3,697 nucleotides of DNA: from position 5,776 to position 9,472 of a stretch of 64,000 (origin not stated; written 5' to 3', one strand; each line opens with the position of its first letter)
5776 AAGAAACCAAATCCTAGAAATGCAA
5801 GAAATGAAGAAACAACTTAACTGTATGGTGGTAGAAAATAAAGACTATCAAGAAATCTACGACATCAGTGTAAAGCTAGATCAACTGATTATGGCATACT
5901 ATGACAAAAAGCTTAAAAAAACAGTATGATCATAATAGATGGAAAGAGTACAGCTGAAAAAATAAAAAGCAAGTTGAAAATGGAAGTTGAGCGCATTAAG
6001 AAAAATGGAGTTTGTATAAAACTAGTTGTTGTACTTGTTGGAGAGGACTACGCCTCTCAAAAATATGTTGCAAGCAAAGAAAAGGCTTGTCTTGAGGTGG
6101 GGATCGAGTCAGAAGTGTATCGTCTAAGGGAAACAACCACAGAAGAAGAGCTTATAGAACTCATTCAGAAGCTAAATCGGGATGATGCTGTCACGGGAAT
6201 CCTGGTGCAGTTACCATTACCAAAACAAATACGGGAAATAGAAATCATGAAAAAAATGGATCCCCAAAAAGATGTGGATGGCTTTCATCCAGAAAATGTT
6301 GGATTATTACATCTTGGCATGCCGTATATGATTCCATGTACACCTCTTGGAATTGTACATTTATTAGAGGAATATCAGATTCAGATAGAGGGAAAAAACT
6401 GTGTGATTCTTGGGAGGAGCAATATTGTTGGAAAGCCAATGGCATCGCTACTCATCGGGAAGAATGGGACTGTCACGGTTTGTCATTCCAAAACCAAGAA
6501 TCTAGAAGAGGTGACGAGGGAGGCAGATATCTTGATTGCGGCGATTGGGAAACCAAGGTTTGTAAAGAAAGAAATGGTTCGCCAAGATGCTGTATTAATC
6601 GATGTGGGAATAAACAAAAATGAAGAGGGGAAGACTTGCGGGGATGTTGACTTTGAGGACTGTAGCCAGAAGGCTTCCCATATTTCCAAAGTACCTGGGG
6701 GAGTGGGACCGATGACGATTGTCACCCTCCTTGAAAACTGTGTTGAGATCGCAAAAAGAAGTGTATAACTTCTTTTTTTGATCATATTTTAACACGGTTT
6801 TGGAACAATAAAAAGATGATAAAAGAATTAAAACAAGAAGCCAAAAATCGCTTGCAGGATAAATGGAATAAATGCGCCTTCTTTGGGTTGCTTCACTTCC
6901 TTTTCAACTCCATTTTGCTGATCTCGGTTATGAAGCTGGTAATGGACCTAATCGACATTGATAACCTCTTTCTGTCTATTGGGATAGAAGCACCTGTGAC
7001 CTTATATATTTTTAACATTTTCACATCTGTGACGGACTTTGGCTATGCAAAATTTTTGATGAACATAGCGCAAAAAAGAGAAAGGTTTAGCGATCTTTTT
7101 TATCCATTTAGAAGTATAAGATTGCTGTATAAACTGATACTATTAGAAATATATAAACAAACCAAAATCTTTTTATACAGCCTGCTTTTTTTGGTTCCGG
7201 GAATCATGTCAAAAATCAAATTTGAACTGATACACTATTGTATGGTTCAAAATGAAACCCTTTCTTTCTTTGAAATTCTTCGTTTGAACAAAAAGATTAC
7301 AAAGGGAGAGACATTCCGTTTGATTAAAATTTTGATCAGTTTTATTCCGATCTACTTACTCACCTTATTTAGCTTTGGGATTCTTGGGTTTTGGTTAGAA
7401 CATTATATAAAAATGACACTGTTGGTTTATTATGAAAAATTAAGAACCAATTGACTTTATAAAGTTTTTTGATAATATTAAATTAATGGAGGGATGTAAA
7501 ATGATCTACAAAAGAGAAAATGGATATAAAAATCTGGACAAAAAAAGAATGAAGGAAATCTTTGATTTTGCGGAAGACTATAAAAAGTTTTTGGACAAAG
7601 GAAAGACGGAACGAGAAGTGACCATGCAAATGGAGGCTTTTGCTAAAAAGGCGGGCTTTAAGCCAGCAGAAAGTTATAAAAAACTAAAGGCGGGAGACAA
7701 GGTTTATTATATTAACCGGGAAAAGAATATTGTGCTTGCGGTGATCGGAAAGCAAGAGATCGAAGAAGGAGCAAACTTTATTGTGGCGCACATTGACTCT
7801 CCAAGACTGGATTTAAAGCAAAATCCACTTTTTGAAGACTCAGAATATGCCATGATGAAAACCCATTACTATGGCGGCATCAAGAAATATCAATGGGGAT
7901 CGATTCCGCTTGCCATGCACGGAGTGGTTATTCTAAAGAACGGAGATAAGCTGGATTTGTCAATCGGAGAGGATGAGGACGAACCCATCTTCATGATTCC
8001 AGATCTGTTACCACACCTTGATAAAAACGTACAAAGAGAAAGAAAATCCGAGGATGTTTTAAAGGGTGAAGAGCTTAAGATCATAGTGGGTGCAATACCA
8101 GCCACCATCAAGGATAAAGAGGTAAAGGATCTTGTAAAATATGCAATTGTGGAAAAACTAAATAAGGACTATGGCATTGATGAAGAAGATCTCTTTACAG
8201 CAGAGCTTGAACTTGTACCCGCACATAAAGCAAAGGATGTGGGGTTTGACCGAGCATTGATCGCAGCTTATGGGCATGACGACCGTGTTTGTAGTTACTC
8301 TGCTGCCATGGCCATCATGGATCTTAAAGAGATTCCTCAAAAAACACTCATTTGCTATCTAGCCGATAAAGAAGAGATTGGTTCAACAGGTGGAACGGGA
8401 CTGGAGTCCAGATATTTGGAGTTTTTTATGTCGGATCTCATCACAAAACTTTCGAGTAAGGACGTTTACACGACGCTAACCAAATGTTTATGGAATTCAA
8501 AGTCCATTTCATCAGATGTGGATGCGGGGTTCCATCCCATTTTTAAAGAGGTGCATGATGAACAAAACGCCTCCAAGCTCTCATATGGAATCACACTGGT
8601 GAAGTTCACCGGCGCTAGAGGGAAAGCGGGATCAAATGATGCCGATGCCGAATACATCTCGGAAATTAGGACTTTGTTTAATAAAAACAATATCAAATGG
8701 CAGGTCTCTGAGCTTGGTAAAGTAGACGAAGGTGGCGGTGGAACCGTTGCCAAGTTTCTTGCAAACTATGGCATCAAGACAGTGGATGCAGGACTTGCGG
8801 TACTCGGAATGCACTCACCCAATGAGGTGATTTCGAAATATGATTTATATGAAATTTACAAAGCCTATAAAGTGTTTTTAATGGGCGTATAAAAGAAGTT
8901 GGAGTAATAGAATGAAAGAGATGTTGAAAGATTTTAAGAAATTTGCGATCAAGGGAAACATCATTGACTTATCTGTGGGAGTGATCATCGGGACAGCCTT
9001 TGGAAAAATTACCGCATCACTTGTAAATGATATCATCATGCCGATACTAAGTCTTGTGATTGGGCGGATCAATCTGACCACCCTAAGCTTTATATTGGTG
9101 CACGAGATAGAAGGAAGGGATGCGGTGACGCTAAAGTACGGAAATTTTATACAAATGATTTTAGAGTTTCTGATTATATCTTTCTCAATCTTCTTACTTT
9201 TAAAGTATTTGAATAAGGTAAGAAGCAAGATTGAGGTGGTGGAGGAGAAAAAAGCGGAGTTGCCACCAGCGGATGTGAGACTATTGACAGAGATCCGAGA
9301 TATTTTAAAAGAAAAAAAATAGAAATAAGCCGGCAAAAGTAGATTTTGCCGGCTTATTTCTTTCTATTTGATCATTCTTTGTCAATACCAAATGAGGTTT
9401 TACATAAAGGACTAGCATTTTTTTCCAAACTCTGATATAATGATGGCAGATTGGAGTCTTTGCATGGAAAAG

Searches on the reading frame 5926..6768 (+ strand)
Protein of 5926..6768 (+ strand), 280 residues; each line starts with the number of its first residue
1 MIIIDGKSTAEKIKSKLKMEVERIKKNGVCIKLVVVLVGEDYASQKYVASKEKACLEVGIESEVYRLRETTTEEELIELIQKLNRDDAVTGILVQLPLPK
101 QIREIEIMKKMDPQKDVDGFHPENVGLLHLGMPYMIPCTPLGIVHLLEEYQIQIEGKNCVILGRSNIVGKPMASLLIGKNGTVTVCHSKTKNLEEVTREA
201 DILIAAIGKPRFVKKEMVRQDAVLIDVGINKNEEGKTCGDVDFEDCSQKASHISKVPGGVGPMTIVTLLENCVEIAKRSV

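Call 12: search_protein_families(library=pfam, proteins=[window:5926-6768:+], max_evalue=0.001)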
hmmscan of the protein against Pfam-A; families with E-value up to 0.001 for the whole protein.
window:5926-6768:+ (280 aa): 2 families
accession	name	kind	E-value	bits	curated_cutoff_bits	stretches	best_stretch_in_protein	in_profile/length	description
PF02882.25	THF_DHG_CYH_C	-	3.1e-67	225.3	27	1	121-279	1-159/160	Tetrahydrofolate dehydrogenase/cyclohydrolase, NAD(P)-binding domain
PF00763.28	THF_DHG_CYH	-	1.7e-40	138.3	32.8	1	4-118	1-115/115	Tetrahydrofolate dehydrogenase/cyclohydrolase, catalytic domain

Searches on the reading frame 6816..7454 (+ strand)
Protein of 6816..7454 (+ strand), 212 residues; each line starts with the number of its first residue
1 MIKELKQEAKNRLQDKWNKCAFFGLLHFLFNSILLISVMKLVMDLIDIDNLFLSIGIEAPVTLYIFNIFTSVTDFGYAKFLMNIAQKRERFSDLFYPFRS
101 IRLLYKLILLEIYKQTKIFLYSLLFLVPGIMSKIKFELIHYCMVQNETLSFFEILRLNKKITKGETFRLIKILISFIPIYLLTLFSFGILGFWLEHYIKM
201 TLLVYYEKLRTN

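Call 12: search_protein_families(library=pfam, proteins=[window:6816-7454:+], max_evalue=0.001)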
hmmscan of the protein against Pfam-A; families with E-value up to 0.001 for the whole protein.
window:6816-7454:+ (212 aa): 1 family
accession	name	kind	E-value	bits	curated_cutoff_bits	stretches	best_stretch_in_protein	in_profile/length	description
PF06161.16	DUF975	-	1.3e-15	58.3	34.8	2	122-211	152-241/243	Protein of unknown function (DUF975)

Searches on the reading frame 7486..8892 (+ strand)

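Call 12: search_protein_families(library=pfam, proteins=[window:7486-8892:+], max_evalue=0.001)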
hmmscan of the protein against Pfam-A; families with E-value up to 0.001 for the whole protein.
window:7486-8892:+ (468 aa): 2 families
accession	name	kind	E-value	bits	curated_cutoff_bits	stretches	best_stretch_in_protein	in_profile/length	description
PF02127.20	Peptidase_M18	-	5.6e-102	342.2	24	1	35-464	1-431/432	Aminopeptidase I zinc metalloprotease (M18)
PF05343.19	Peptidase_M42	-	3.1e-05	23.6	23.2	0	388-456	223-288/292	M42 glutamyl aminopeptidase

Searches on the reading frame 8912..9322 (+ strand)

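Call 12: search_protein_families(library=pfam, proteins=[window:8912-9322:+], max_evalue=0.001)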
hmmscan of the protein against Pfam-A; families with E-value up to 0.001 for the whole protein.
window:8912-9322:+ (136 aa): 1 family
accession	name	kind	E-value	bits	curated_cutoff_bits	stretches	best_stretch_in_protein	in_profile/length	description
PF01741.23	MscL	-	7.6e-40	136.5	27.4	1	4-133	1-123/123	Large-conductance mechanosensitive channel, MscL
